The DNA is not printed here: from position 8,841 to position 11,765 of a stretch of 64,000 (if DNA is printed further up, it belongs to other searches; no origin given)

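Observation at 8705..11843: AthL-like transhydroxylase with no canonical Fe-S beta subunit; its parts appear to be split into separate small ORFs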

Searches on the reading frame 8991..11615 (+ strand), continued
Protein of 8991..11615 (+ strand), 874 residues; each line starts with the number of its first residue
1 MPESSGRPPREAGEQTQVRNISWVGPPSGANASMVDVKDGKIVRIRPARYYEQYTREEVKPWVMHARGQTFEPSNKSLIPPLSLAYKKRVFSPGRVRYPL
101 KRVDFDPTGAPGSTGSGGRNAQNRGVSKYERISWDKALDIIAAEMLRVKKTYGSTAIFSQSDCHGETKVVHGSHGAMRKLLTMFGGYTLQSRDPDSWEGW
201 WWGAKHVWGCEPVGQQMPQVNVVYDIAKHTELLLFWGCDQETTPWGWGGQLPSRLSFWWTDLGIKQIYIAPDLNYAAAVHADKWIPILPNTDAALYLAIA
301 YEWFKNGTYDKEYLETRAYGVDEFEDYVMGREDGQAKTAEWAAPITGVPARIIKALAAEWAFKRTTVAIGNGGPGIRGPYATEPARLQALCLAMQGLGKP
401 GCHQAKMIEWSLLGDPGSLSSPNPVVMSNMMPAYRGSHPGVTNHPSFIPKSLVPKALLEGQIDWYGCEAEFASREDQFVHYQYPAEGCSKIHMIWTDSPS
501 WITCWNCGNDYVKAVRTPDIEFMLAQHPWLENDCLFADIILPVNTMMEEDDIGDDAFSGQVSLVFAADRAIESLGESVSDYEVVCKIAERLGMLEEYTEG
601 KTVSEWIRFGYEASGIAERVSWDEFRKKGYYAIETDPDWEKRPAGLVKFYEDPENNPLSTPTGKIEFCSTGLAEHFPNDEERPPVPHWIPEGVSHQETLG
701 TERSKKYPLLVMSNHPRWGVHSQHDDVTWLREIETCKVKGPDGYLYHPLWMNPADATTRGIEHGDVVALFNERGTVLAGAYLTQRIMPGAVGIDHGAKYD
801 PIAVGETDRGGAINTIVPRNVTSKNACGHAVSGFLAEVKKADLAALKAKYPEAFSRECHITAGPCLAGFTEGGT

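Call 13: find_homologous_proteins(query=window:8991-11615:+, max_evalue=1e-50)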
Query window:8991-11615:+ (874 aa): 5955 proteins with E <= 1e-50 among 8000 candidates; the best 120 are listed.
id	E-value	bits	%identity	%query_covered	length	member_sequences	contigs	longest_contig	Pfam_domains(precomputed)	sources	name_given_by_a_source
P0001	0.0e+0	2099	100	100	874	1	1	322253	PF21423.3,PF00384.28,PF01568.28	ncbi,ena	-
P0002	0.0e+0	1864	88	99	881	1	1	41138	PF21423.3,PF00384.28,PF01568.28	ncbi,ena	-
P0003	0.0e+0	1691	80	99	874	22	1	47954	PF21423.3,PF00384.28,PF01568.28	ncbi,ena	-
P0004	0.0e+0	1684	79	100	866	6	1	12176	PF21423.3,PF00384.28,PF01568.28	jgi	jgi:molybdopterin guanine dinucleotide-containing S/N-oxide reductase-like protein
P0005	0.0e+0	1674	79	99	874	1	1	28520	PF21423.3,PF00384.28,PF01568.28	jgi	jgi:molybdopterin guanine dinucleotide-containing S/N-oxide reductase-like protein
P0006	0.0e+0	1655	78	99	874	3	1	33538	PF21423.3,PF00384.28,PF01568.28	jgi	jgi:molybdopterin guanine dinucleotide-containing S/N-oxide reductase-like protein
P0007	0.0e+0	1649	77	100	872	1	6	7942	PF21423.3,PF00384.28,PF01568.28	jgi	jgi:molybdopterin guanine dinucleotide-containing S/N-oxide reductase-like protein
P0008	0.0e+0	1647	79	99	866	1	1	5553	PF21423.3,PF00384.28,PF01568.28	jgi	jgi:molybdopterin guanine dinucleotide-containing S/N-oxide reductase-like protein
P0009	0.0e+0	1646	77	100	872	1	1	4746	PF21423.3,PF00384.28,PF01568.28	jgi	jgi:molybdopterin guanine dinucleotide-containing S/N-oxide reductase-like protein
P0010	0.0e+0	1645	77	100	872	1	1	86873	PF21423.3,PF00384.28,PF01568.28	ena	-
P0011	0.0e+0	1644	77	99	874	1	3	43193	PF21423.3,PF00384.28,PF01568.28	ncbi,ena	-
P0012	0.0e+0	1641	77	100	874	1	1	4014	PF21423.3,PF00384.28,PF01568.28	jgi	jgi:molybdopterin guanine dinucleotide-containing S/N-oxide reductase-like protein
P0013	0.0e+0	1641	77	100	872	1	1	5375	PF21423.3,PF00384.28,PF01568.28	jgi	jgi:molybdopterin guanine dinucleotide-containing S/N-oxide reductase-like protein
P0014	0.0e+0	1640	77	100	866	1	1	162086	PF21423.3,PF00384.28,PF01568.28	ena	-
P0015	0.0e+0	1633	78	99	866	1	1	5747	PF21423.3,PF00384.28,PF01568.28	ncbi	-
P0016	0.0e+0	1632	77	100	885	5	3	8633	PF21423.3,PF00384.28,PF01568.28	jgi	jgi:molybdopterin guanine dinucleotide-containing S/N-oxide reductase-like protein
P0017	0.0e+0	1628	77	99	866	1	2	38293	PF21423.3,PF00384.28,PF01568.28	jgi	-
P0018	0.0e+0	1627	77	100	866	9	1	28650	PF21423.3,PF00384.28,PF01568.28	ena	-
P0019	0.0e+0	1623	76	99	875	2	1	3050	PF21423.3,PF00384.28,PF01568.28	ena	-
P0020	0.0e+0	1603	76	100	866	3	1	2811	PF21423.3,PF00384.28,PF01568.28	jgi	-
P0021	0.0e+0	1603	75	100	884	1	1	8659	PF21423.3,PF00384.28,PF01568.28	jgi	jgi:molybdopterin guanine dinucleotide-containing S/N-oxide reductase-like protein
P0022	0.0e+0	1595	75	99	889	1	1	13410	PF21423.3,PF00384.28,PF01568.28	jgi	jgi:molybdopterin guanine dinucleotide-containing S/N-oxide reductase-like protein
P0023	0.0e+0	1590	75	99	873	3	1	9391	PF21423.3,PF00384.28,PF01568.28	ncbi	-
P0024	0.0e+0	1585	75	99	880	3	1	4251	PF21423.3,PF00384.28,PF01568.28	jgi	-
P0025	0.0e+0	1584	75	98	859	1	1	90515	PF21423.3,PF00384.28,PF01568.28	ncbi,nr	ncbi:MAG: molybdopterin-dependent oxidoreductase [Thermoleophilia bacterium]|nr:molybdopterin-depend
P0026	0.0e+0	1584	75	99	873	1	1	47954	PF21423.3,PF00384.28,PF01568.28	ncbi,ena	-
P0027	0.0e+0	1580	74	99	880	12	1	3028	PF21423.3,PF00384.28,PF01568.28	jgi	jgi:trimethylamine-N-oxide reductase (cytochrome c)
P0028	0.0e+0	1574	74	99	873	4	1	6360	PF21423.3,PF00384.28,PF01568.28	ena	-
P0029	0.0e+0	1571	74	100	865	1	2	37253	PF21423.3,PF00384.28,PF01568.28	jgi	-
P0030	0.0e+0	1571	75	99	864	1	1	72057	PF21423.3,PF00384.28,PF01568.28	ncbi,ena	-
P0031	0.0e+0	1569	75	99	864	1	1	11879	PF21423.3,PF00384.28,PF01568.28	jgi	-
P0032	0.0e+0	1567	73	99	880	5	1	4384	PF21423.3,PF00384.28,PF01568.28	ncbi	-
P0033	0.0e+0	1564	74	99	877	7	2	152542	PF21423.3,PF00384.28,PF01568.28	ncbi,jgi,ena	jgi:trimethylamine-N-oxide reductase (cytochrome c)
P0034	0.0e+0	1560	74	98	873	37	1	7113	PF21423.3,PF00384.28,PF01568.28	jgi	-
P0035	0.0e+0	1560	74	98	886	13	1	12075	PF21423.3,PF00384.28,PF01568.28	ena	-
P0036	0.0e+0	1558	73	99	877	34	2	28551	PF21423.3,PF00384.28,PF01568.28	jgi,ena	-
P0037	0.0e+0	1558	74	99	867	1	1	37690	PF21423.3,PF00384.28,PF01568.28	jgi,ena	-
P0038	0.0e+0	1558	74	100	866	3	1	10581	PF21423.3,PF00384.28,PF01568.28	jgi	jgi:molybdopterin guanine dinucleotide-containing S/N-oxide reductase-like protein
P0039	0.0e+0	1554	74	99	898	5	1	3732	PF21423.3,PF00384.28,PF01568.28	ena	-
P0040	0.0e+0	1552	74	100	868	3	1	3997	PF21423.3,PF00384.28,PF01568.28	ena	-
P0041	0.0e+0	1551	73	100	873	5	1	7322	PF21423.3,PF00384.28,PF01568.28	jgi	jgi:trimethylamine-N-oxide reductase (cytochrome c)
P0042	0.0e+0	1550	73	98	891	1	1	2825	PF21423.3,PF00384.28,PF01568.28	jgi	-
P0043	0.0e+0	1549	73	98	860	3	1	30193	PF21423.3,PF00384.28,PF01568.28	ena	-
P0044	0.0e+0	1549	75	98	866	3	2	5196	PF21423.3,PF00384.28,PF01568.28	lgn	-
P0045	0.0e+0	1549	74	99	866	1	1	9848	PF21423.3,PF00384.28,PF01568.28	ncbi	-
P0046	0.0e+0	1548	73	99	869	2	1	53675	PF21423.3,PF00384.28,PF01568.28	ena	-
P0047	0.0e+0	1547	74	98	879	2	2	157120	PF21423.3,PF00384.28,PF01568.28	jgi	-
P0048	0.0e+0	1546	73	100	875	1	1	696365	PF21423.3,PF00384.28,PF01568.28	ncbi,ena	-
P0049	0.0e+0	1546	73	99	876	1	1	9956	PF21423.3,PF00384.28,PF01568.28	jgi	jgi:anaerobic selenocysteine-containing dehydrogenase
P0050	0.0e+0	1540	74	99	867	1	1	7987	PF21423.3,PF00384.28,PF01568.28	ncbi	ncbi:molybdopterin-dependent oxidoreductase [Thermodesulfobacteriota bacterium]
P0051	0.0e+0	1539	72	98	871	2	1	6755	PF21423.3,PF00384.28,PF01568.28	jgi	-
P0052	0.0e+0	1539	72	100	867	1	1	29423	PF21423.3,PF00384.28,PF01568.28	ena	-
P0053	0.0e+0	1536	74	98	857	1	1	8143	PF21423.3,PF00384.28,PF01568.28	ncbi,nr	ncbi:MAG: molybdopterin-dependent oxidoreductase [Thermoleophilia bacterium]|nr:molybdopterin-depend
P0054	0.0e+0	1535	73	99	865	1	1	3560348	PF21423.3,PF00384.28,PF01568.28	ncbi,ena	-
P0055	0.0e+0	1534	73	98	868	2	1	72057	PF21423.3,PF00384.28,PF01568.28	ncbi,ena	-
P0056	0.0e+0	1532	73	98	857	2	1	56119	PF21423.3,PF00384.28,PF01568.28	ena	-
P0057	0.0e+0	1532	73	99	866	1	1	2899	PF21423.3,PF00384.28,PF01568.28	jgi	jgi:molybdopterin guanine dinucleotide-containing S/N-oxide reductase-like protein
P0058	0.0e+0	1527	73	98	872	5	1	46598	PF21423.3,PF00384.28,PF01568.28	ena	-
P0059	0.0e+0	1527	72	100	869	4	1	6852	PF21423.3,PF00384.28,PF01568.28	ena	-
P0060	0.0e+0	1526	72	99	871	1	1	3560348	PF21423.3,PF00384.28,PF01568.28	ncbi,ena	-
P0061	0.0e+0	1525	73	98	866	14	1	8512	PF21423.3,PF00384.28,PF01568.28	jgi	jgi:trimethylamine-N-oxide reductase (cytochrome c)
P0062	0.0e+0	1522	72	99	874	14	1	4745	PF21423.3,PF00384.28,PF01568.28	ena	-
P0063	0.0e+0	1522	72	100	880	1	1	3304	PF21423.3,PF00384.28,PF01568.28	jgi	jgi:molybdopterin guanine dinucleotide-containing S/N-oxide reductase-like protein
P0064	0.0e+0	1522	72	99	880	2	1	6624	PF21423.3,PF00384.28,PF01568.28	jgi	jgi:trimethylamine-N-oxide reductase (cytochrome c)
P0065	0.0e+0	1521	72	100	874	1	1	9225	PF21423.3,PF00384.28,PF01568.28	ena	-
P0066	0.0e+0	1519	73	99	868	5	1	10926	PF21423.3,PF00384.28,PF01568.28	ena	-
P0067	0.0e+0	1518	72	99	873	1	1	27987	PF21423.3,PF00384.28,PF01568.28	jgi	jgi:molybdopterin guanine dinucleotide-containing S/N-oxide reductase-like protein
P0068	0.0e+0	1516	71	100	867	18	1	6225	PF21423.3,PF00384.28,PF01568.28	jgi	jgi:molybdopterin guanine dinucleotide-containing S/N-oxide reductase-like protein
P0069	0.0e+0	1515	71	99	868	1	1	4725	PF21423.3,PF00384.28,PF01568.28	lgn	-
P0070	0.0e+0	1515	72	99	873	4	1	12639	PF21423.3,PF00384.28,PF01568.28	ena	-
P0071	0.0e+0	1513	73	98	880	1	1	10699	PF21423.3,PF00384.28,PF01568.28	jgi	jgi:molybdopterin guanine dinucleotide-containing S/N-oxide reductase-like protein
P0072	0.0e+0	1510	72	100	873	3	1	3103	PF21423.3,PF00384.28,PF01568.28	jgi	jgi:anaerobic selenocysteine-containing dehydrogenase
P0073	0.0e+0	1506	70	100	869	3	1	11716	PF21423.3,PF00384.28,PF01568.28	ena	-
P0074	0.0e+0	1504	71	98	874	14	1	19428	PF21423.3,PF00384.28,PF01568.28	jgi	jgi:trimethylamine-N-oxide reductase (cytochrome c)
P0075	0.0e+0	1503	70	99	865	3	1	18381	PF21423.3,PF00384.28,PF01568.28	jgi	jgi:trimethylamine-N-oxide reductase (cytochrome c)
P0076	0.0e+0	1502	71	99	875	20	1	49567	PF21423.3,PF00384.28,PF01568.28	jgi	jgi:anaerobic selenocysteine-containing dehydrogenase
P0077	0.0e+0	1493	71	99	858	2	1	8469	PF21423.3,PF00384.28,PF01568.28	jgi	-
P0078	0.0e+0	1493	72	98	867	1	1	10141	PF21423.3,PF00384.28,PF01568.28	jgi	jgi:anaerobic selenocysteine-containing dehydrogenase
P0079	0.0e+0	1492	70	100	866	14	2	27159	PF21423.3,PF00384.28,PF01568.28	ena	-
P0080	0.0e+0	1492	71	98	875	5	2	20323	PF00384.28,PF01568.28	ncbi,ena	-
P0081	0.0e+0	1492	72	98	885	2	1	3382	PF21423.3,PF00384.28,PF01568.28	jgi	jgi:anaerobic selenocysteine-containing dehydrogenase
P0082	0.0e+0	1491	72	99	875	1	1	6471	PF21423.3,PF00384.28,PF01568.28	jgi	jgi:anaerobic selenocysteine-containing dehydrogenase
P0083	0.0e+0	1483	70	100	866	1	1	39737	PF21423.3,PF00384.28,PF01568.28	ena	-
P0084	0.0e+0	1483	70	98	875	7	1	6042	PF21423.3,PF00384.28,PF01568.28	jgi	jgi:molybdopterin guanine dinucleotide-containing S/N-oxide reductase-like protein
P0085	0.0e+0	1483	71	98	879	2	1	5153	PF21423.3,PF00384.28,PF01568.28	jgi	jgi:molybdopterin guanine dinucleotide-containing S/N-oxide reductase-like protein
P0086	0.0e+0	1476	70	98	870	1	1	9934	PF00384.28,PF01568.28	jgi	jgi:anaerobic selenocysteine-containing dehydrogenase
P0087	0.0e+0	1470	69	99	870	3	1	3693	PF21423.3,PF00384.28,PF01568.28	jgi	jgi:molybdopterin guanine dinucleotide-containing S/N-oxide reductase-like protein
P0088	0.0e+0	1468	70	99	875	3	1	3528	PF21423.3,PF00384.28,PF01568.28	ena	-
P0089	0.0e+0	1467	70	99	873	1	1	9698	PF21423.3,PF00384.28,PF01568.28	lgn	-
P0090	0.0e+0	1466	70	99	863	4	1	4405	PF21423.3,PF00384.28,PF01568.28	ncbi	-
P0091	0.0e+0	1466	70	98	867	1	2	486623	PF21423.3,PF00384.28,PF01568.28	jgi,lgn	-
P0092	0.0e+0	1463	70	99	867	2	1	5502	PF21423.3,PF00384.28,PF01568.28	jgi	-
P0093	0.0e+0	1460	70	99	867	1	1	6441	PF21423.3,PF00384.28,PF01568.28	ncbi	-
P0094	0.0e+0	1459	70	98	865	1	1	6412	PF21423.3,PF00384.28,PF01568.28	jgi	jgi:trimethylamine-N-oxide reductase (cytochrome c)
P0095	0.0e+0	1458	69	99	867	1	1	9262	PF21423.3,PF00384.28,PF01568.28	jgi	jgi:anaerobic selenocysteine-containing dehydrogenase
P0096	0.0e+0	1457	70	98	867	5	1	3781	PF21423.3,PF00384.28,PF01568.28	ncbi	-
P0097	0.0e+0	1451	69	100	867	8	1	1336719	PF21423.3,PF00384.28,PF01568.28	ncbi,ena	-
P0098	0.0e+0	1451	69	99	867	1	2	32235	PF21423.3,PF00384.28,PF01568.28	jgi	jgi:anaerobic selenocysteine-containing dehydrogenase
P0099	0.0e+0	1451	69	100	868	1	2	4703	PF21423.3,PF00384.28,PF01568.28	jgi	-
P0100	0.0e+0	1450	69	99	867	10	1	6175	PF21423.3,PF00384.28,PF01568.28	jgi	-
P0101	0.0e+0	1449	68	100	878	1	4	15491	PF21423.3,PF00384.28,PF01568.28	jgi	jgi:trimethylamine-N-oxide reductase (cytochrome c)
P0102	0.0e+0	1449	68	100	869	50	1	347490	PF21423.3,PF00384.28,PF01568.28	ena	-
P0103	0.0e+0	1448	69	98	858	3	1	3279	PF21423.3,PF00384.28,PF01568.28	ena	-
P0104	0.0e+0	1448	68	100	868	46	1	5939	PF21423.3,PF00384.28,PF01568.28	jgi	jgi:trimethylamine-N-oxide reductase (cytochrome c)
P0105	0.0e+0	1448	69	98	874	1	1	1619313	PF21423.3,PF00384.28,PF01568.28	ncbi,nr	ncbi:MAG: molybdopterin-dependent oxidoreductase [Chloroflexota bacterium]|nr:MAG: molybdopterin-dep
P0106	0.0e+0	1447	69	99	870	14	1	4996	PF21423.3,PF00384.28,PF01568.28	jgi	jgi:anaerobic selenocysteine-containing dehydrogenase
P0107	0.0e+0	1447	68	100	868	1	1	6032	PF21423.3,PF00384.28,PF01568.28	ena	-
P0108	0.0e+0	1447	68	100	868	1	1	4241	PF21423.3,PF00384.28,PF01568.28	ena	-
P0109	0.0e+0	1447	68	99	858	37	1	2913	PF21423.3,PF00384.28,PF01568.28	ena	-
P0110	0.0e+0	1447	68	99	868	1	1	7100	PF21423.3,PF00384.28,PF01568.28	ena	-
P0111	0.0e+0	1445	69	99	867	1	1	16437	PF21423.3,PF00384.28,PF01568.28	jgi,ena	-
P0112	0.0e+0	1444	68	100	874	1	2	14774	PF21423.3,PF00384.28,PF01568.28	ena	-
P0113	0.0e+0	1443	69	99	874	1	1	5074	PF21423.3,PF00384.28,PF01568.28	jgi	-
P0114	0.0e+0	1443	69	99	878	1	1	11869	PF21423.3,PF00384.28,PF01568.28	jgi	-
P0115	0.0e+0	1443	67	100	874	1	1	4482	PF21423.3,PF00384.28,PF01568.28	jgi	-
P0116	0.0e+0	1443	68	99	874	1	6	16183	PF21423.3,PF00384.28,PF01568.28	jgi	jgi:anaerobic selenocysteine-containing dehydrogenase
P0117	0.0e+0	1442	68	99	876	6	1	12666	PF21423.3,PF00384.28,PF01568.28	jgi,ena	-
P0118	0.0e+0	1442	68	100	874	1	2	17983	PF21423.3,PF00384.28,PF01568.28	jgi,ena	-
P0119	0.0e+0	1442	69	98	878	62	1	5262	PF21423.3,PF00384.28,PF01568.28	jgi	-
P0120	0.0e+0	1442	68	99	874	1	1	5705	PF21423.3,PF00384.28,PF01568.28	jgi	jgi:anaerobic selenocysteine-containing dehydrogenase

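Call 14: find_encoding_contigs(protein=P0001, flank=10000, max_places=3)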
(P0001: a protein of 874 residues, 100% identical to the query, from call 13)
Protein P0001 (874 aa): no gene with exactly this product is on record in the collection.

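Call 15: find_encoding_contigs(protein=P0002, flank=10000, max_places=3)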
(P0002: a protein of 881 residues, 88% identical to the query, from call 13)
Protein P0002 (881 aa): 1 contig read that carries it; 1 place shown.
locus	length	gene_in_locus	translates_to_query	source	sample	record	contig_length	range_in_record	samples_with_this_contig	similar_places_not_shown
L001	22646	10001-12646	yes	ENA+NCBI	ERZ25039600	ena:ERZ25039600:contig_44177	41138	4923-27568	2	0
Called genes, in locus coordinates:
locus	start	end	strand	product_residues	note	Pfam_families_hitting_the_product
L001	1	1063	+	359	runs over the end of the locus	PF01808:AICARFT_IMPCHas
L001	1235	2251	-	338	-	PF04909:Amidohydro_2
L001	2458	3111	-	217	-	-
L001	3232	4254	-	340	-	PF27309:MJ0753_N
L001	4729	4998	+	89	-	PF02325:CCB3_YggT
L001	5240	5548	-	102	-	-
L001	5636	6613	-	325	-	PF00589:Phage_integrase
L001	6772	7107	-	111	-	-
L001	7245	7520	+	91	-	-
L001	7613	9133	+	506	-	PF00890:FAD_binding_2, PF01266:DAO, PF01494:FAD_binding_3 (faint), PF03486:HI0933_like (faint), PF07992:Pyr_redox_2 (weak), PF12831:FAD_oxidored, PF13450:NAD_binding_8 (faint), PF01266:DAO (weak)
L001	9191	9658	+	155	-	-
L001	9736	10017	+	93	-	PF00037:Fer4 (weak)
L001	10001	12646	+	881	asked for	PF21423:AhtL-like_1st, PF00384:Molybdopterin, PF01568:Molydop_binding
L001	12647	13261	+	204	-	-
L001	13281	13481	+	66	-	PF13620:CarboxypepD_reg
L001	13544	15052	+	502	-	PF13433:Peripla_BP_5 (faint), PF13458:Peripla_BP_6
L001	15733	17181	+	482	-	PF13458:Peripla_BP_6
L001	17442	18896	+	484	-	PF01565:FAD_binding_4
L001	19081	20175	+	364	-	PF02754:CCG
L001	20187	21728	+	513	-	PF01565:FAD_binding_4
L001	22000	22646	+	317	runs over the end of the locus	PF13411:MerR_1, PF00440:TetR_N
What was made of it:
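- The order is shared with L001 (call 15).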

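Call 16: find_encoding_contigs(protein=P0003, flank=10000, max_places=3)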
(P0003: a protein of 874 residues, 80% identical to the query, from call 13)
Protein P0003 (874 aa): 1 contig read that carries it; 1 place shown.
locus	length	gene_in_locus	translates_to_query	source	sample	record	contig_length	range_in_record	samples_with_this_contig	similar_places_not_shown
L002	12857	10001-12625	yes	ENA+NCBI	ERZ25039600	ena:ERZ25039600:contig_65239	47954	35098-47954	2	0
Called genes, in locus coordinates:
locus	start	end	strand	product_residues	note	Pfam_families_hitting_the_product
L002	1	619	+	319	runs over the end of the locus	PF04199:Cyclase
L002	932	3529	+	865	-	PF21423:AhtL-like_1st, PF00384:Molybdopterin, PF01568:Molydop_binding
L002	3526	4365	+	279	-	PF13247:Fer4_11, PF13620:CarboxypepD_reg, PF13715:CarbopepD_reg_2 (weak)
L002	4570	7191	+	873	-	PF21423:AhtL-like_1st, PF00384:Molybdopterin, PF01568:Molydop_binding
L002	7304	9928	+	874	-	PF21423:AhtL-like_1st, PF00384:Molybdopterin, PF01568:Molydop_binding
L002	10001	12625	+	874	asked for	PF21423:AhtL-like_1st, PF00384:Molybdopterin, PF01568:Molydop_binding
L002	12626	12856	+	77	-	?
